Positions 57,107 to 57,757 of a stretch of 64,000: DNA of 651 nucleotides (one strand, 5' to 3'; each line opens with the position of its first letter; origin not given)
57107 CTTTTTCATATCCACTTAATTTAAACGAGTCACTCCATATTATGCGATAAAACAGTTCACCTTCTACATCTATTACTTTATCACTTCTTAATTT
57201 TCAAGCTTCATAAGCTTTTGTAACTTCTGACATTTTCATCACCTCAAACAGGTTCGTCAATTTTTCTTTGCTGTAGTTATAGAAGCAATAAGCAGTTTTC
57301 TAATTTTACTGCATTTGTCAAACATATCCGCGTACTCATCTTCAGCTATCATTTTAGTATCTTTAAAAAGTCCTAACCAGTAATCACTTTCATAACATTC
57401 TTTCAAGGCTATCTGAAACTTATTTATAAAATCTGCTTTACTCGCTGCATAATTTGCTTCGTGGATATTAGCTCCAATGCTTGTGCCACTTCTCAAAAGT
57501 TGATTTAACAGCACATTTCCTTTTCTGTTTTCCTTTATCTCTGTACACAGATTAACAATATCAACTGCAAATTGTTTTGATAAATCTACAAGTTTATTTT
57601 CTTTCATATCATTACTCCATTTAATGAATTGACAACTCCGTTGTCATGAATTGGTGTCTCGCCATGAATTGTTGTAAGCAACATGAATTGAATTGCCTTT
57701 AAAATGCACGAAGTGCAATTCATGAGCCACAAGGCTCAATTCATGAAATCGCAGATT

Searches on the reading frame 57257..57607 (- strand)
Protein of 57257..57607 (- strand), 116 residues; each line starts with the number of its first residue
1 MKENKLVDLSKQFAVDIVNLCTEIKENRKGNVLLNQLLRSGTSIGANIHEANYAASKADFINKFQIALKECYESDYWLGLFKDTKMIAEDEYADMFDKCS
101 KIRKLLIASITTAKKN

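Call 10: search_protein_families(library=pfam, proteins=[window:57257-57607:-])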
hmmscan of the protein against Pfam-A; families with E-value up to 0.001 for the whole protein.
window:57257-57607:- (116 aa): 1 family
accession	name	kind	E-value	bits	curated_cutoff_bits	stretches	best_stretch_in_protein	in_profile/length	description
PF05635.17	23S_rRNA_IVP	-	5.4e-25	88.1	33.8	1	3-107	2-105/106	23S rRNA-intervening sequence protein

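Call 11: search_protein_families(library=ncbifam, proteins=[window:57257-57607:-])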
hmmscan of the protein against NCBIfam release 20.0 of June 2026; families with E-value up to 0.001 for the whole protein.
window:57257-57607:- (116 aa): 3 families
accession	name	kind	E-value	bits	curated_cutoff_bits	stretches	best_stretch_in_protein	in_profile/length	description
TIGR02436.1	TIGR02436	subfamily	1.5e-28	99.2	24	1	8-113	3-108/109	four helix bundle protein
NF008911.0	PRK12275.1-2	subfamily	2.8e-08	34.2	137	1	33-114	35-116/118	hypothetical protein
NF008912.0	PRK12275.1-6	subfamily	3e-06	27.3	124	1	11-114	13-112/117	hypothetical protein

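Call 21: find_encoding_contigs(protein=window:57257-57607:-, flank=3000, max_places=10)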
Protein window:57257-57607:- (116 aa): no gene with exactly this product is on record in the collection.

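Call 22: find_homologous_proteins(query=window:57260-57607:-)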
Query window:57260-57607:- (116 aa): 7999 proteins with E <= 0.001 among 8000 candidates; the best 120 are listed.
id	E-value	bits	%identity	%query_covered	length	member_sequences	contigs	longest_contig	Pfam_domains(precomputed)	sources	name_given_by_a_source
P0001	7.1e-66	237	96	98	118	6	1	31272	PF05635.18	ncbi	-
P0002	1.0e-65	236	96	98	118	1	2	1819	PF05635.18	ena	-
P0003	2.9e-65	235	95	99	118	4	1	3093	PF05635.18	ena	-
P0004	3.8e-65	234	94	100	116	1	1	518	PF05635.18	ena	-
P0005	4.2e-65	234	93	99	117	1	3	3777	PF05635.18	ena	-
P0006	7.3e-65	233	94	100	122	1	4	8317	PF05635.18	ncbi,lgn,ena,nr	ncbi:MAG: four helix bundle protein [Clostridia bacterium]|nr:four helix bundle protein [Clostridia 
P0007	9.2e-65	233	95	98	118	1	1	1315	PF05635.18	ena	-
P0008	1.2e-64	233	94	99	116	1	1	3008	PF05635.18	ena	-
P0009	1.3e-64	233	94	98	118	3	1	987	PF05635.18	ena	-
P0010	1.5e-64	232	93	99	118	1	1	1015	PF05635.18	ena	-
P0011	2.7e-64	232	95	98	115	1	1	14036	PF05635.18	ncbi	-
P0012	3.0e-64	232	93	100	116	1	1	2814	PF05635.18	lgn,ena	-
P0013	3.0e-64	232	94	99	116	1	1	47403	PF05635.18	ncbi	-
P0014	4.0e-64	231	94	99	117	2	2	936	PF05635.18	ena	-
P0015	4.2e-64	231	93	100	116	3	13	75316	PF05635.18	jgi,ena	-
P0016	5.8e-64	231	92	99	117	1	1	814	PF05635.18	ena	-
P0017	6.8e-64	230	93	99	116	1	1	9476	PF05635.18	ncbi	-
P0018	7.9e-64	230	92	99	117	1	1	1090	PF05635.18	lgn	-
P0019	8.6e-64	230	92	99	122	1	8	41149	PF05635.18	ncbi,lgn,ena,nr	ncbi:MAG: four helix bundle protein [Clostridia bacterium]|nr:four helix bundle protein [Clostridia 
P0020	1.3e-63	230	92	99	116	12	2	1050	PF05635.18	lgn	-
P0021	1.6e-63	229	92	100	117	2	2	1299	PF05635.18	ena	-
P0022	1.6e-63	229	92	99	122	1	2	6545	PF05635.18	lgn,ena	-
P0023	1.6e-63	229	91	100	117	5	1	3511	PF05635.18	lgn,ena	-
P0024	1.7e-63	229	93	99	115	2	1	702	PF05635.18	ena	-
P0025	1.7e-63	229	91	100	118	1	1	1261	PF05635.18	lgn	-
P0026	1.9e-63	229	92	100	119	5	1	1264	PF05635.18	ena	-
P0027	2.1e-63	229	91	99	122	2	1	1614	PF05635.18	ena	-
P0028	2.2e-63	229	91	99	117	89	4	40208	PF05635.18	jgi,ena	-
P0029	2.4e-63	229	92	100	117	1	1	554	PF05635.18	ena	-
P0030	2.8e-63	228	91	99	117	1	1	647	PF05635.18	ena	-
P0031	3.0e-63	228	91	100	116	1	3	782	PF05635.18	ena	-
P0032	3.1e-63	228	91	99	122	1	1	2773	PF05635.18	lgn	-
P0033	3.6e-63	228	91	100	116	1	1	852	PF05635.18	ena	-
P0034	3.9e-63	228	93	99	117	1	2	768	PF05635.18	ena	-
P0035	5.2e-63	228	90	99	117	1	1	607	PF05635.18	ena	-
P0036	5.5e-63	227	91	100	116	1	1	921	PF05635.18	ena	-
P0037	6.6e-63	227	93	99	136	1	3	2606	PF05635.18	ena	-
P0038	6.7e-63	227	89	100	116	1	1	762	PF05635.18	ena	-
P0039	7.0e-63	227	91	99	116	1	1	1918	PF05635.18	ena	-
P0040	7.6e-63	227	91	100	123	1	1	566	PF05635.18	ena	-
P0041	8.2e-63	227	91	100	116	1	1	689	PF05635.18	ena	-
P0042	8.6e-63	227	91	100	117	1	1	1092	PF05635.18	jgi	jgi:four helix bundle protein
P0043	8.7e-63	227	91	100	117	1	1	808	PF05635.18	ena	-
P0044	8.9e-63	227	91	100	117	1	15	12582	PF05635.18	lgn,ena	-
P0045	8.9e-63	227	93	99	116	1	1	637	PF05635.18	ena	-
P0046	9.2e-63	227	91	100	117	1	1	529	PF05635.18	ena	-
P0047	9.5e-63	227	91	100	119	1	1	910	PF05635.18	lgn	-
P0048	1.1e-62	226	91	100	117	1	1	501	PF05635.18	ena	-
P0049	1.2e-62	226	92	100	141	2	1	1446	PF05635.18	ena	-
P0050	1.2e-62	226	92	98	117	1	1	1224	PF05635.18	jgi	-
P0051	1.2e-62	226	90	100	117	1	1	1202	PF05635.18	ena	-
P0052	1.2e-62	226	91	100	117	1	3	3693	PF05635.18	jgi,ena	jgi:four helix bundle protein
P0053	1.2e-62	226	91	99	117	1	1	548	PF05635.18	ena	-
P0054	1.2e-62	226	91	100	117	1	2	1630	PF05635.18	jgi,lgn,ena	-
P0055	1.4e-62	226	91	100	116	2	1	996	PF05635.18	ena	-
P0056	1.6e-62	226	90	100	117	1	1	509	PF05635.18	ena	-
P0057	1.7e-62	226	91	100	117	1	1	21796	PF05635.18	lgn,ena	-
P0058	1.8e-62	226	92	99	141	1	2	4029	PF05635.18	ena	-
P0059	1.9e-62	226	91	100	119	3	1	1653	PF05635.18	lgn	-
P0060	2.0e-62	226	91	99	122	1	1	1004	PF05635.18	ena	-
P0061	2.3e-62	225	91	99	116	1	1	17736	PF05635.18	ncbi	-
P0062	2.3e-62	225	91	100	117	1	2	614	PF05635.18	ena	-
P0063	2.3e-62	225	91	98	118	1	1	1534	PF05635.18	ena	-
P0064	2.4e-62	225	91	100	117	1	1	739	PF05635.18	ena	-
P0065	2.4e-62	225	91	100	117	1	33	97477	PF05635.18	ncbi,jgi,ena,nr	ncbi:MAG: four helix bundle protein [Clostridia bacterium]|nr:four helix bundle protein [Clostridia 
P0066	2.4e-62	225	90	100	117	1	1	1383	PF05635.18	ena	-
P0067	2.5e-62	225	90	99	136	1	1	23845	PF05635.18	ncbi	-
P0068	2.5e-62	225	91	100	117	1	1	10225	PF05635.18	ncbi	-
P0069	2.9e-62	225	92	98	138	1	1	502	PF05635.18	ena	-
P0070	2.9e-62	225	88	100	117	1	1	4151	PF05635.18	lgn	-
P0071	3.0e-62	225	90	100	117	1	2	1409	PF05635.18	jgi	-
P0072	3.2e-62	225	90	100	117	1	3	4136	PF05635.18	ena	-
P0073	3.2e-62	225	90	100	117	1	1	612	PF05635.18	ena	-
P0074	3.2e-62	225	90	100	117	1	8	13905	PF05635.18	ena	-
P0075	3.2e-62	225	91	100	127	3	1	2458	PF05635.18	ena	-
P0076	3.3e-62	225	91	100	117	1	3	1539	PF05635.18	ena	-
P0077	3.3e-62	225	91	100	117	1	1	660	PF05635.18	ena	-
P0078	3.3e-62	225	90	100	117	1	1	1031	PF05635.18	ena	-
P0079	4.2e-62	225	91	100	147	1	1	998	PF05635.18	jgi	jgi:four helix bundle protein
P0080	4.4e-62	225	90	100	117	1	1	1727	PF05635.18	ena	-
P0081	4.6e-62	224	91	100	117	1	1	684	PF05635.18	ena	-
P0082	4.6e-62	224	91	98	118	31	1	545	PF05635.18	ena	-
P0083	4.9e-62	224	92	99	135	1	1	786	PF05635.18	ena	-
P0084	6.2e-62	224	90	100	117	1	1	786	PF05635.18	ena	-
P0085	6.3e-62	224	90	99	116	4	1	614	PF05635.18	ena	-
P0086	6.4e-62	224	90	98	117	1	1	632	PF05635.18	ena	-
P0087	6.5e-62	224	89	100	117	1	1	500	PF05635.18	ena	-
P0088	6.5e-62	224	90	100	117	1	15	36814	PF05635.18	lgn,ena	-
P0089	6.9e-62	224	91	100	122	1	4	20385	PF05635.18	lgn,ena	-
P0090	6.9e-62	224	90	99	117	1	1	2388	PF05635.18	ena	-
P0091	7.2e-62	224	91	100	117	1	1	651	PF05635.18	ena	-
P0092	8.5e-62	224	91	100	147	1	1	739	PF05635.18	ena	-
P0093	8.5e-62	224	89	100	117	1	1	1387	PF05635.18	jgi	jgi:four helix bundle protein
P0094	8.9e-62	224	90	100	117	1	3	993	PF05635.18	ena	-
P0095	8.9e-62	224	90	100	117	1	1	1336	PF05635.18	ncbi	-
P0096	9.0e-62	224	91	100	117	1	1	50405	PF05635.18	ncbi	-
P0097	9.2e-62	224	90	100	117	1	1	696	PF05635.18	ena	-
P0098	9.5e-62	223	91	99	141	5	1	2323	PF05635.18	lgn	-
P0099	1.0e-61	223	90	99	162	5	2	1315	PF05635.18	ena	-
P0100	1.0e-61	223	90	99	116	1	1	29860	PF05635.18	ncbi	-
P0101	1.2e-61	223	90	100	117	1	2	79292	PF05635.18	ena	-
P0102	1.2e-61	223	89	100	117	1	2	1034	PF05635.18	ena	-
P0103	1.2e-61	223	88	100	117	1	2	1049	PF05635.18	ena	-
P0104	1.3e-61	223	90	99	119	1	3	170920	PF05635.18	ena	-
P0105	1.5e-61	223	90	100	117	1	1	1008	PF05635.18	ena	-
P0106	1.5e-61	223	90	100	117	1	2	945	PF05635.18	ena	-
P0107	1.5e-61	223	89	100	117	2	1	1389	PF05635.18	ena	-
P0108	1.6e-61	223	89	100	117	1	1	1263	PF05635.18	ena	-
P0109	1.7e-61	223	88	100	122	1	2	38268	PF05635.18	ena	-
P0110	1.7e-61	223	89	100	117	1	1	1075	PF05635.18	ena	-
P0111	1.7e-61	223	90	100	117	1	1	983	PF05635.18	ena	-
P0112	1.8e-61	223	90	100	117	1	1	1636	PF05635.18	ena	-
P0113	1.8e-61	223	90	100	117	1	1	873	PF05635.18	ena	-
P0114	2.0e-61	222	89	100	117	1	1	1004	PF05635.18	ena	-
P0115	2.0e-61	222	90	99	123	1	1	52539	PF05635.18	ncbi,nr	ncbi:MAG: four helix bundle protein [Eubacteriales bacterium]|nr:four helix bundle protein [Eubacter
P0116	2.1e-61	222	91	100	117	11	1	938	PF05635.18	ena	-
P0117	2.3e-61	222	90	100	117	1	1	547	PF05635.18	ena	-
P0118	2.7e-61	222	89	100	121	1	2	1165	PF05635.18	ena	-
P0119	2.7e-61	222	88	100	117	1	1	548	PF05635.18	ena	-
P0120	2.8e-61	222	89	100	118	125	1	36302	PF05635.18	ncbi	-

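Call 23: find_encoding_contigs(protein=P0065, flank=3000, max_places=10)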
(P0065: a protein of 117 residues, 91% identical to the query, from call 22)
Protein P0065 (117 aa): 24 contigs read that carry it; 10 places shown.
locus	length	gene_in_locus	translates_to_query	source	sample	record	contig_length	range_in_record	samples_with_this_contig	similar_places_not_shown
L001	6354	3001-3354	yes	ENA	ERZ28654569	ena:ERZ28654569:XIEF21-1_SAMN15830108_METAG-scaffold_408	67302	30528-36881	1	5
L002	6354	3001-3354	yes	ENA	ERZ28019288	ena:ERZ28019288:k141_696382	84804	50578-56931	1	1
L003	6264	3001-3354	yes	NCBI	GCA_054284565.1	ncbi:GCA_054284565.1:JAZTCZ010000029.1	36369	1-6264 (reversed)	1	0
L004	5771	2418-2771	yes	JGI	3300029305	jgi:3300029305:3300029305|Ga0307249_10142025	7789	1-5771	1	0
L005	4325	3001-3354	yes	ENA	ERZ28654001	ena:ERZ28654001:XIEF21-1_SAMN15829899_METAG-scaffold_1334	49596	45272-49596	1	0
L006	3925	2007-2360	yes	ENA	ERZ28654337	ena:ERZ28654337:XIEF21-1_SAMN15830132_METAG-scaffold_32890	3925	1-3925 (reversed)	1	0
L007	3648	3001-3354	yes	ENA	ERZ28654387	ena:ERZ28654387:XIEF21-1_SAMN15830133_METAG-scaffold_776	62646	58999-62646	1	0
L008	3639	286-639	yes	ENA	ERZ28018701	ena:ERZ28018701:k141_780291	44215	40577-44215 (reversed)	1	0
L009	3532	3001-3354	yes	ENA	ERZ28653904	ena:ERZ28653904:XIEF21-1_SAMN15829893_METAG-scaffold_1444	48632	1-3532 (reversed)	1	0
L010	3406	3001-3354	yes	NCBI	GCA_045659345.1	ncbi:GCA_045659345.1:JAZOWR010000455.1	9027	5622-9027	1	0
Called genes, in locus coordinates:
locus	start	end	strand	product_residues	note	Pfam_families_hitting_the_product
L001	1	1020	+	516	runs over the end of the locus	PF12673:SipL, PF01476:LysM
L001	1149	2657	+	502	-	PF02142:MGS (faint), PF01808:AICARFT_IMPCHas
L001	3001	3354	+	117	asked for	PF05635:23S_rRNA_IVP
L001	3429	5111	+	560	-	PF14311:DUF4379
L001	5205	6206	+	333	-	PF18864:AbiTii (faint)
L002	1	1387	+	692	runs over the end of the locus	PF00009:GTP_EFTU, PF03144:GTP_EFTU_D2, PF22042:EF-G_D2, PF14492:EFG_III, PF16658:RF3_C (weak), PF03764:EFG_IV, PF00679:EFG_C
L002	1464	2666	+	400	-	PF00009:GTP_EFTU, PF03144:GTP_EFTU_D2, PF03143:GTP_EFTU_D3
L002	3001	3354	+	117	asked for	PF05635:23S_rRNA_IVP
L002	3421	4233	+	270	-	PF08659:KR, PF00106:adh_short, PF13561:adh_short_C2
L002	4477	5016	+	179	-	-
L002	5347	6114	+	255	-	PF07833:Cu_amine_oxidN1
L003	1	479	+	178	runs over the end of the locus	PF10688:Imp-YgjV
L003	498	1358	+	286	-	PF02588:YitT_membrane, PF10035:DUF2179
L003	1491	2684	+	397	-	PF07833:Cu_amine_oxidN1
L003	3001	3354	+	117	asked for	PF05635:23S_rRNA_IVP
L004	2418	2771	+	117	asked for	PF05635:23S_rRNA_IVP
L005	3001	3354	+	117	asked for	PF05635:23S_rRNA_IVP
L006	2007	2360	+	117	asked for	PF05635:23S_rRNA_IVP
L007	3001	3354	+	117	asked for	PF05635:23S_rRNA_IVP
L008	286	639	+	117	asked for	PF05635:23S_rRNA_IVP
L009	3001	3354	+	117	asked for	PF05635:23S_rRNA_IVP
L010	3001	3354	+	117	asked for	PF05635:23S_rRNA_IVP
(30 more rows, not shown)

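Call 24: find_encoding_contigs(protein=P0001, flank=3000, max_places=10)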
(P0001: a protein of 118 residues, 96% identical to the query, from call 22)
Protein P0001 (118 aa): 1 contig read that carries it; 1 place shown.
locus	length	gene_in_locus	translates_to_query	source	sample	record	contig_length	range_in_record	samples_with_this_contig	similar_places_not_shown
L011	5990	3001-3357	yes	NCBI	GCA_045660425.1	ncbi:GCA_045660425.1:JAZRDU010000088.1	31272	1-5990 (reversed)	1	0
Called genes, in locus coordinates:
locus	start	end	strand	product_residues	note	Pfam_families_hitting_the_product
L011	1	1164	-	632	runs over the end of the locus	PF04932:Wzy_C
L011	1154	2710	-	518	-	PF03023:MurJ, PF01554:MatE (weak)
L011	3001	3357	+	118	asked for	PF05635:23S_rRNA_IVP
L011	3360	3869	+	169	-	PF01712:dNK (faint), PF13238:AAA_18, PF13671:AAA_33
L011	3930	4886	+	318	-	PF02424:ApbE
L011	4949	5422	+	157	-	PF06695:Sm_multidrug_ex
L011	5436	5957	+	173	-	PF01569:PAP2, PF14378:PAP2_3 (weak)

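Call 28: find_related_loci(query=window:57260-57607:-, collection=genome_contigs, flank=3000)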
Query window:57260-57607:- (116 aa) in genome_contigs; peptide patterns used: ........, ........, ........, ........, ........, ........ (x = any residue, [..] = any of these).
599 stretches matched a pattern (row limit reached: there are more); 548 encode a relative of the query (tblastn E <= 1e-3); the best 80 are kept; 80 distinct loci.
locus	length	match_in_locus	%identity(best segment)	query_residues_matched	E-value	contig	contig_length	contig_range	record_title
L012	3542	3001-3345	94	1-115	3e-71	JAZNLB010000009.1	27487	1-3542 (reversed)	MAG: Clostridia bacterium isolate T1900044672_TS20190138.MAGScoT_cleanbin_000002 SGB_1595_k141_3390311, whole genome sho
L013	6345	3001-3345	95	1-115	3e-71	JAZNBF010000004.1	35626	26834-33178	MAG: Clostridia bacterium isolate T1900044743_TS20190209.MAGScoT_cleanbin_000017 SGB_2087_k141_2215933, whole genome sho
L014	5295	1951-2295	94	1-115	2e-70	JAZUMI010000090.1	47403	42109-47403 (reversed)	MAG: Acutalibacteraceae bacterium isolate T1900044894_TS20190360.MAGScoT_cleanbin_000037 SGB_3280_k141_1153135, whole ge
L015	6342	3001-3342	95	1-114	2e-70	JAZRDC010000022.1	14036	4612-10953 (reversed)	MAG: Clostridia bacterium isolate T1900045507_YK20190201.MAGScoT_cleanbin_000003 SGB_7543_k141_1159664, whole genome sho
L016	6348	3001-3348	91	1-116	6e-70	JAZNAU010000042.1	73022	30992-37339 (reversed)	MAG: Clostridia bacterium isolate T1900044745_TS20190211.MAGScoT_cleanbin_000005 SGB_2111_k141_2872195, whole genome sho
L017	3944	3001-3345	92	1-115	1e-69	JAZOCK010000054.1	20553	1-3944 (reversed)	MAG: Congzhengia sp. isolate T1900044756_TS20190222.MAGScoT_cleanbin_000043 SGB_2282_k141_2000910, whole genome shotgun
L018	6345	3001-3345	94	1-115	2e-69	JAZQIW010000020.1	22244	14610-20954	MAG: Eubacteriales bacterium isolate T1900044622_TS20190088.MAGScoT_cleanbin_000013 SGB_903_k141_2266045, whole genome s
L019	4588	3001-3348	92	1-116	3e-69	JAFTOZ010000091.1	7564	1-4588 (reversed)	MAG: Clostridia bacterium isolate RGIG4018 Roe_deer_Cecum-5__c432073, whole genome shotgun sequence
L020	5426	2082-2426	91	1-115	5e-69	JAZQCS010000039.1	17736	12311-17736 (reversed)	MAG: Clostridia bacterium isolate T1900044637_TS20190103.MAGScoT_cleanbin_000068 SGB_1189_k141_2710243, whole genome sho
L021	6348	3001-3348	91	1-116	9e-69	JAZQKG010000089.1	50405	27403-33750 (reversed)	MAG: Eubacteriales bacterium isolate T1900044615_TS20190081.MAGScoT_cleanbin_000038 SGB_840_k141_832555, whole genome sh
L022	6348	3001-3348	92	1-116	5e-69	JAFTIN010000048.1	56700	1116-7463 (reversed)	MAG: Clostridia bacterium isolate RGIG3850 Roe_deer_Cecum-1__c471255, whole genome shotgun sequence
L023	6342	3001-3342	91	1-114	4e-69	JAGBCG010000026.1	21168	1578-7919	MAG: Clostridia bacterium isolate RGIG8987 Water_deer_Rectum-3__c62676, whole genome shotgun sequence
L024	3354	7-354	91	1-116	2e-68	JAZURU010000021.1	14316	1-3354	MAG: Candidatus Scatosoma sp. isolate T1900044850_TS20190316.MAGScoT_cleanbin_000082 SGB_3007_k141_2209676, whole genome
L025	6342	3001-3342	90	1-114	2e-68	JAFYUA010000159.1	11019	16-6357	MAG: Clostridia bacterium isolate RGIG7421 Water_buffalos_Colon-1__c448774, whole genome shotgun sequence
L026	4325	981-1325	90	1-115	4e-68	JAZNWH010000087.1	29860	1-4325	MAG: Clostridia bacterium isolate T1900044784_TS20190250.MAGScoT_cleanbin_000041 SGB_2602_k141_526694, whole genome shot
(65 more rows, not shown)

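Call 40: find_encoding_contigs(protein=P0104, flank=10000, max_places=4)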
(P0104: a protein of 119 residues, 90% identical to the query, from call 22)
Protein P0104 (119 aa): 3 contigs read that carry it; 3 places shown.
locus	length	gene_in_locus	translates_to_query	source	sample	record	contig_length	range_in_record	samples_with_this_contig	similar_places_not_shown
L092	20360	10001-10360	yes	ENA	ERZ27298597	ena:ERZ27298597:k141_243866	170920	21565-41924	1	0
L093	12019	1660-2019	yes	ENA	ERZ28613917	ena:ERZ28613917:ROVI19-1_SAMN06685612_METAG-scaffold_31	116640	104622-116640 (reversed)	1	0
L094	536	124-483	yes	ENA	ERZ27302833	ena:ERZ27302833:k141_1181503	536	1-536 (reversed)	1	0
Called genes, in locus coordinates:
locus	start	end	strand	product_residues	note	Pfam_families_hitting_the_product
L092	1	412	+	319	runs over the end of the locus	PF00480:ROK, PF01869:BcrAD_BadFG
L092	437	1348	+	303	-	PF01565:FAD_binding_4, PF02873:MurB_C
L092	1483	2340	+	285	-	PF03668:RapZ-like_N, PF22740:PapZ_C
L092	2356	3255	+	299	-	PF14527:LAGLIDADG_WhiA, PF02650:HTH_WhiA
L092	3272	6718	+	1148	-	PF02811:PHP, PF07733:DNA_pol3_alpha, PF17657:DNA_pol3_finger, PF14579:HHH_6, PF01336:tRNA_anti-codon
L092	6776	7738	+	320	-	PF00365:PFK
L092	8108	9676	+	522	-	PF13416:SBP_bac_8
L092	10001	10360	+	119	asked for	PF05635:23S_rRNA_IVP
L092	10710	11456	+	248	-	PF02592:Vut_1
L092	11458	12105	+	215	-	PF00106:adh_short, PF01370:Epimerase (faint), PF13561:adh_short_C2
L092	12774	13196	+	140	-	PF02381:MraZ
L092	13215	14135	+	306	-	PF01795:Methyltransf_5, PF13847:Methyltransf_31 (faint)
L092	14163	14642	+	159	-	-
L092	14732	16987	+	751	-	PF03717:PBP_dimer, PF00905:Transpeptidase, PF03793:PASTA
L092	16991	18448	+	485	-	PF01225:Mur_ligase (weak), PF08245:Mur_ligase_M, PF02875:Mur_ligase_C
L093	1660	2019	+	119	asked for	PF05635:23S_rRNA_IVP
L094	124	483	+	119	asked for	PF05635:23S_rRNA_IVP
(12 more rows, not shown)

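Call 41: find_encoding_contigs(protein=P0015, flank=10000, max_places=6)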
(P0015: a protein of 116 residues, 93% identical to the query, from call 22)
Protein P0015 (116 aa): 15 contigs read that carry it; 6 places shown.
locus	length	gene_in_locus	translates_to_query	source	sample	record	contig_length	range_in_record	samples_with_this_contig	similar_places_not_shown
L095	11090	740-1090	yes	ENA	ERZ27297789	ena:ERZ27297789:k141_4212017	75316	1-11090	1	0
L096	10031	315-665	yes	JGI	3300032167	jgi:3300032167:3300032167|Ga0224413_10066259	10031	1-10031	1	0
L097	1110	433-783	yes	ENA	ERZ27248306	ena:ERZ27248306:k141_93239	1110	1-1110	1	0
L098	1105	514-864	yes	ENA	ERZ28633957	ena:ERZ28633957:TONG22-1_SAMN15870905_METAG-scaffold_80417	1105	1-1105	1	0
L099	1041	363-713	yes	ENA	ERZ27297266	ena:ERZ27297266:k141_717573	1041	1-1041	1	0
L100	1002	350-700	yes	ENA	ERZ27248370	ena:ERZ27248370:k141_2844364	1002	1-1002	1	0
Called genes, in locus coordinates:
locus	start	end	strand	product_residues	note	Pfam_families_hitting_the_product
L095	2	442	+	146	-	?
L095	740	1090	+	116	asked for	PF05635:23S_rRNA_IVP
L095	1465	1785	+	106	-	-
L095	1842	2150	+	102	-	-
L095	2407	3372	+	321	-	PF23414:Beta-prop_EML_2 (faint)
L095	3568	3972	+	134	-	PF04480:DUF559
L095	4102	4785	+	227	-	-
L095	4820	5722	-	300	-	PF01244:Peptidase_M19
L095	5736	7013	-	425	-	PF07498:Rho_N, PF07497:Rho_RNA_bind, PF00006:ATP-synt_ab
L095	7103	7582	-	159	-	PF05103:DivIVA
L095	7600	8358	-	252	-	PF17774:YlmH_RBD, PF01479:S4 (faint)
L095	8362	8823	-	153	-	PF04472:SepF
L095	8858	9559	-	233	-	PF01168:Ala_racemase_N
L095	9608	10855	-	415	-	PF26011:Beta-barrel_RND_rel, PF25989:YknX_C (weak)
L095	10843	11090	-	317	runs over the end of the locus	PF01745:IPT (weak), PF01715:IPPT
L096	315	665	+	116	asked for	PF05635:23S_rRNA_IVP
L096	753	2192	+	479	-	PF13240:Zn_Ribbon_1 (weak)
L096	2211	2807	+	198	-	PF12773:DZR (weak), PF13240:Zn_Ribbon_1 (weak), PF13248:Zn_ribbon_3 (faint)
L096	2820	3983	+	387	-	PF02661:Fic, PF13412:HTH_24 (weak), PF08279:HTH_11 (weak)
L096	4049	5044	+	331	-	PF01933:CofD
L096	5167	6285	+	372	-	PF12683:DUF3798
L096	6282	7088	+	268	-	PF02578:Cu-oxidase_4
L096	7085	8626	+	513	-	PF00496:SBP_bac_5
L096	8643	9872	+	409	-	PF06245:DUF1015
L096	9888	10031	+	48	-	?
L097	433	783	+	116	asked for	PF05635:23S_rRNA_IVP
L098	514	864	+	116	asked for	PF05635:23S_rRNA_IVP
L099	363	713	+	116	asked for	PF05635:23S_rRNA_IVP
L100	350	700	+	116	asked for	PF05635:23S_rRNA_IVP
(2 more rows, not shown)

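Call 48: search_solved_structures(query=window:57260-57607:-, max_evalue=0.01)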
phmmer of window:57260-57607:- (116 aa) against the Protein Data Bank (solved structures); distinct sequences matched with E-value up to 0.01: 1.
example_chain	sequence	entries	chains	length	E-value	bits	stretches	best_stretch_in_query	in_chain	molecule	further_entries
2rld_A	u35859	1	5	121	6.1e-27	97.1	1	1-116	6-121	Uncharacterized protein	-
